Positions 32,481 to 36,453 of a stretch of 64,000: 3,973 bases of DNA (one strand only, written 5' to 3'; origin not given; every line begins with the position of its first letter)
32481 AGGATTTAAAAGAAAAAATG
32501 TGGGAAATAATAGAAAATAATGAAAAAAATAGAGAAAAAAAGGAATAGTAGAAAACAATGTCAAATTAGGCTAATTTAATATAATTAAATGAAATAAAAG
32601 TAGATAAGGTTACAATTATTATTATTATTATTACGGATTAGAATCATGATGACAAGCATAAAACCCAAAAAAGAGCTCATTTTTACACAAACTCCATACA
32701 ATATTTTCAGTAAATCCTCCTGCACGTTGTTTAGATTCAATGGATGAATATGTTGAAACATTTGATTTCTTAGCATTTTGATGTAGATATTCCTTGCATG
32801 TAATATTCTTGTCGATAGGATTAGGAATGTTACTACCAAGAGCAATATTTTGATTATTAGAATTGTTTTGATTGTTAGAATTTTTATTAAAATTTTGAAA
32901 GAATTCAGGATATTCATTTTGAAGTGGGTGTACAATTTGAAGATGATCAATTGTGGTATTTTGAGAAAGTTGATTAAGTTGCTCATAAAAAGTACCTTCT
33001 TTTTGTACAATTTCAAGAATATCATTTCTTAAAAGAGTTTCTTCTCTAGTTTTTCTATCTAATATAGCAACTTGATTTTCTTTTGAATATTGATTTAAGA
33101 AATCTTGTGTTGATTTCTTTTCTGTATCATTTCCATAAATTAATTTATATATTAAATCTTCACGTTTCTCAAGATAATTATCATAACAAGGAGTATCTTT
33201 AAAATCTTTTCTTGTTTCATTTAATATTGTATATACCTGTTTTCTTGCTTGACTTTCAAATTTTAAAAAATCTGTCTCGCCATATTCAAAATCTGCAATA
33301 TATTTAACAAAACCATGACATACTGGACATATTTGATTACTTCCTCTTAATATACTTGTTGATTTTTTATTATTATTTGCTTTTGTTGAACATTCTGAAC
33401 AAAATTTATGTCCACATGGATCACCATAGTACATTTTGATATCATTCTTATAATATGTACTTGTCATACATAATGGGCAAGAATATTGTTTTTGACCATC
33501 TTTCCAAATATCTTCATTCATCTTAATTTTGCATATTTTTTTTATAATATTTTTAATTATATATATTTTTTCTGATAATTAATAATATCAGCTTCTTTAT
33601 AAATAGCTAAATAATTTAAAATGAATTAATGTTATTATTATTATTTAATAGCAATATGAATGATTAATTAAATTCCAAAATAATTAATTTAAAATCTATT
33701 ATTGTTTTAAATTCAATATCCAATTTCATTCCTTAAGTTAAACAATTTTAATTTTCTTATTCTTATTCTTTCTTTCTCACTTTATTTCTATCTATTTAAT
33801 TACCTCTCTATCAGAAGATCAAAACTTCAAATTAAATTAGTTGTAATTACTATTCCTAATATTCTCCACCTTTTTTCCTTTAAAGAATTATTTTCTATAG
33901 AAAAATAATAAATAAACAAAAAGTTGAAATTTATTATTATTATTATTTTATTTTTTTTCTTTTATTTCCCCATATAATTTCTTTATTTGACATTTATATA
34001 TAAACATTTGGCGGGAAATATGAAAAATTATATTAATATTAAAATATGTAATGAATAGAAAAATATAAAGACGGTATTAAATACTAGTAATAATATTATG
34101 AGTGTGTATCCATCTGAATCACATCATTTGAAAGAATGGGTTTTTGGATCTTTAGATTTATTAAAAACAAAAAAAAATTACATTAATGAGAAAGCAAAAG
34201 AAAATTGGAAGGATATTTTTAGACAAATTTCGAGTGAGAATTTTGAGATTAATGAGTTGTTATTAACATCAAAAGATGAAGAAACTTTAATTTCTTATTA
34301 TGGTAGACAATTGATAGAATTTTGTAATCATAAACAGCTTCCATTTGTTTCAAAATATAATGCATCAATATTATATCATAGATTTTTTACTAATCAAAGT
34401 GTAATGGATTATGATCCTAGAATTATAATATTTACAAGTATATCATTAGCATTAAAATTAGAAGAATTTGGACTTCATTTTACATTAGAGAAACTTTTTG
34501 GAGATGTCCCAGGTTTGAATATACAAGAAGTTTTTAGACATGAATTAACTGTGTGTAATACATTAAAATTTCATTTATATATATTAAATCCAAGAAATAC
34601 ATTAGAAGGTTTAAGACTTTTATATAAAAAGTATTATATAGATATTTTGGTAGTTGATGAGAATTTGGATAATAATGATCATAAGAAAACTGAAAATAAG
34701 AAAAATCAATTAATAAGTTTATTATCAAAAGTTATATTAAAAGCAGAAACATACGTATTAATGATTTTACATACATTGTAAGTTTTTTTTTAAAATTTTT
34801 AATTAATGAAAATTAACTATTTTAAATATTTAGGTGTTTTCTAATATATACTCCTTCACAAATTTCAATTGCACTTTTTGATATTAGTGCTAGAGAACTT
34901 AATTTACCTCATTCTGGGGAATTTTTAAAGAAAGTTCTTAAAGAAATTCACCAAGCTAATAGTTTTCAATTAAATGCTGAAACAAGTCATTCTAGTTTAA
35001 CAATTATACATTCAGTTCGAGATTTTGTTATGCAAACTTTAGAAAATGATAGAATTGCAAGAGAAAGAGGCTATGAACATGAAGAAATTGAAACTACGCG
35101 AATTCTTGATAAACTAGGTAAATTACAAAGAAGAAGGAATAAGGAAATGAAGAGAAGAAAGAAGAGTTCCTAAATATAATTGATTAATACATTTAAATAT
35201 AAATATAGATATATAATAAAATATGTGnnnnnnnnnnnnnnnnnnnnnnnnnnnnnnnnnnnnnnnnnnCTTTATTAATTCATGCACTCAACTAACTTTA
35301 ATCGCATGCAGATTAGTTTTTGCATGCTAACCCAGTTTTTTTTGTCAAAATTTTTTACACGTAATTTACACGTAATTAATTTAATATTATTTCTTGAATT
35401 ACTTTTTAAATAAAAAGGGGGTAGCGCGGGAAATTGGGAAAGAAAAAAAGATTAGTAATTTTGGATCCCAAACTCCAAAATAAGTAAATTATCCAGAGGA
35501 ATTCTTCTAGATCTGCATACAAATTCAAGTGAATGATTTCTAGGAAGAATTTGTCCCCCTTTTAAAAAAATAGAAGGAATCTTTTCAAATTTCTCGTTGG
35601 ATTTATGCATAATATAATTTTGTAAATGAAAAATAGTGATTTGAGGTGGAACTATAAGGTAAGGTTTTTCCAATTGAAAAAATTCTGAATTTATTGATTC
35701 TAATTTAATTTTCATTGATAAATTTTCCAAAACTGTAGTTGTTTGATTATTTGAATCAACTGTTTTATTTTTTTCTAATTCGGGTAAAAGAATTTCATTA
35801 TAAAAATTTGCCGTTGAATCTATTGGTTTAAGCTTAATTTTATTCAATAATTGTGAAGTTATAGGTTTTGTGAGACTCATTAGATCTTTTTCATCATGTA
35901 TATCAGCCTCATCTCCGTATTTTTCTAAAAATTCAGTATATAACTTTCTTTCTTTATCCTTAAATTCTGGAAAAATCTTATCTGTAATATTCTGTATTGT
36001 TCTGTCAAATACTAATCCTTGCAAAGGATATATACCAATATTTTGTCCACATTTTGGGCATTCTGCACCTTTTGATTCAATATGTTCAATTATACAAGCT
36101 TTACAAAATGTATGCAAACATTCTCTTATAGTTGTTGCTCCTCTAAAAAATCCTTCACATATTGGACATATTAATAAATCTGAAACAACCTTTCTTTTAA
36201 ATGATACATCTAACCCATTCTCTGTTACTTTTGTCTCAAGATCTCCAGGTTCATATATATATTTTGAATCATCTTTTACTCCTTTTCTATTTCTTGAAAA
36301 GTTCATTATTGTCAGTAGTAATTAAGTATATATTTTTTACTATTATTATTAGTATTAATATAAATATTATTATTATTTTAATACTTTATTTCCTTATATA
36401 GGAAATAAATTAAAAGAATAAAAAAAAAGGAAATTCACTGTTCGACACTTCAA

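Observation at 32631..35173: MAT1 and cyclin H, two of the three CAK/TFIIH kinase-module subunits, are adjacent and divergently transcribed from a ~575-bp shared intergenic region containing a canonical E2F box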

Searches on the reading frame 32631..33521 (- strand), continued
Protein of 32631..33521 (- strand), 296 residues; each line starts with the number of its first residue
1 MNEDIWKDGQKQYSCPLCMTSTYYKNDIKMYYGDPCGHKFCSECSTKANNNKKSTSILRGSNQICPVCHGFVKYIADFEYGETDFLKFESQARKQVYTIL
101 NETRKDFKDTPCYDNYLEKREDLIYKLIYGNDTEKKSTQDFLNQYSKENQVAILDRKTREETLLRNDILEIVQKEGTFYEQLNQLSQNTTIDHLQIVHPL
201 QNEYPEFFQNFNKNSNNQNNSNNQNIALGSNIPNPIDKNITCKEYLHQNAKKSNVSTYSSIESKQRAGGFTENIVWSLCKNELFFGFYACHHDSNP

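Call 54: find_encoding_contigs(protein=P0093, flank=8000, max_places=1)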
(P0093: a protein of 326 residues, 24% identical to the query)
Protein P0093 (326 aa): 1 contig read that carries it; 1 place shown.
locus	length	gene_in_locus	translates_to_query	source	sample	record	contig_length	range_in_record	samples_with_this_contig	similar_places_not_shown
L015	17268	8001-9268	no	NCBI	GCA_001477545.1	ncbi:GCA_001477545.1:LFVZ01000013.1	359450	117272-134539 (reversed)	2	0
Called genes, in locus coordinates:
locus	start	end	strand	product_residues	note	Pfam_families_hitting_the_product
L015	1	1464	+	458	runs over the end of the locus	PF01866:Diphthamide_syn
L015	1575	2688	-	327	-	PF01467:CTP_transf_like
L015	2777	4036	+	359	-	PF25175:Beta-prop_WDR5, PF24807:WD40_CDC20-Fz, PF25173:Beta-prop_WDR3_1st, PF25178:Beta-prop_WDR41 (weak), PF24817:WD40_WDHD1_1st, PF25172:Beta-prop_WDR3_2nd, PF25174:Beta-prop_THOC3, PF25391:WD40_Gbeta, +12 more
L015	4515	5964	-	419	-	PF20994:CENPU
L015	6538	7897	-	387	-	PF02996:Prefoldin, PF13758:Prefoldin_3, PF12927:DUF3835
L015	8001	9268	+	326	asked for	PF17121:zf-C3HC4_5, PF06391:MAT1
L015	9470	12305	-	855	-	PF06657:Cep57_MT_bd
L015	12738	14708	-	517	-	PF00224:PK, PF02887:PK_C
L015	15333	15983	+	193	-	PF10232:Med8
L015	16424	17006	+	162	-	PF00173:Cyt-b5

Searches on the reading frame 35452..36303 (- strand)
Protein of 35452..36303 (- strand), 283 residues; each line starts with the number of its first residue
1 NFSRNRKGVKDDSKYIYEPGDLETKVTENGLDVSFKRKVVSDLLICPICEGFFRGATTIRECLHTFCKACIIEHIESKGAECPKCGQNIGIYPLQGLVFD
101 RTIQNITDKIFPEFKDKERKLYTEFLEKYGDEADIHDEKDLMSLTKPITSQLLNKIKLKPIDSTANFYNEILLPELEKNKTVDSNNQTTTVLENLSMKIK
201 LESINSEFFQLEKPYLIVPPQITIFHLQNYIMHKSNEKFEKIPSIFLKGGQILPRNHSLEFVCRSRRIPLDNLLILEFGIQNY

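Call 61: search_protein_families(library=pfam, proteins=[window:35452-36303:-], max_evalue=0.0001)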
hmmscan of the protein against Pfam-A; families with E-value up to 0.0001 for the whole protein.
window:35452-36303:- (283 aa): 3 families
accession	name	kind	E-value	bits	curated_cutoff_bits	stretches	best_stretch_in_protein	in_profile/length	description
PF00097.31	zf-C3HC4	-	5.3e-10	39.4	21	1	46-85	1-40/40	Zinc finger, C3HC4 type (RING finger)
PF13923.12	zf-C3HC4_2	-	8.6e-10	38.7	27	1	46-85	2-40/40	Zinc finger, C3HC4 type (RING finger)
PF13639.12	zf-RING_2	-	8.6e-06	26.4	27.3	1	46-85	3-43/44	Ring finger domain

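Call 72: search_solved_structures(query=window:35452-36303:-, max_evalue=0.001)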
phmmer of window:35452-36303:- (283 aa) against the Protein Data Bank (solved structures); distinct sequences matched with E-value up to 0.001: 53.
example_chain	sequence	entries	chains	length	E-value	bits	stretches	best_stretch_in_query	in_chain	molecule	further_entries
6wi7_A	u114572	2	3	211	4.1e-26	95.3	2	41-125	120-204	E3 ubiquitin-protein ligase RING2, Polycomb complex protein BMI-1 chimera | E3 ubiquitin-protein ligase RING2,Polycomb complex protein BMI-1 chimera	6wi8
9v9r_M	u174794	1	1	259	5.9e-21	78.3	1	29-187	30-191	Polycomb group RING finger protein 1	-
4s3o_C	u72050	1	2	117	2.6e-18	69.7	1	42-130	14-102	Polycomb group RING finger protein 5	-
9dby_K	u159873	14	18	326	4.6e-15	59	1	41-126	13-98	Polycomb complex protein BMI-1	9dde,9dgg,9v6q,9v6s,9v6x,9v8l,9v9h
8pp7_K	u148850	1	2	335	5.1e-15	58.9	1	41-126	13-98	Polycomb complex protein BMI-1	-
2ckl_A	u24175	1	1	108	5.5e-15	58.8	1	41-126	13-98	POLYCOMB GROUP RING FINGER PROTEIN 4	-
4r8p_K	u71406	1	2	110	5.5e-15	58.8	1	41-126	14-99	Polycomb complex protein BMI-1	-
3rpg_B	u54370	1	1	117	6e-15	58.6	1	41-126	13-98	Polycomb complex protein BMI-1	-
7nd1_H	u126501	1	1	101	7.6e-15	58.3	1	41-125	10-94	Polycomb complex protein BMI-1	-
8grm_M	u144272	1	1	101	8.2e-15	58.2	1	41-125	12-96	COMMD3 protein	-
2h0d_A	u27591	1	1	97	8.5e-15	58.1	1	41-125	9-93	B lymphoma Mo-MLV insertion region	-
2djb_A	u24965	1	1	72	2.6e-12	50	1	41-93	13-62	Polycomb group RING finger protein 6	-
2ckl_B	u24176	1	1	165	2.8e-11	46.6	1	25-117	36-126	UBIQUITIN LIGASE PROTEIN RING2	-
7nd1_A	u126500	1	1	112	3.9e-11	46.1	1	25-113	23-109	E3 ubiquitin-protein ligase RING2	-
4s3o_B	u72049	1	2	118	7.5e-11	45.2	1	24-112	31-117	E3 ubiquitin-protein ligase RING2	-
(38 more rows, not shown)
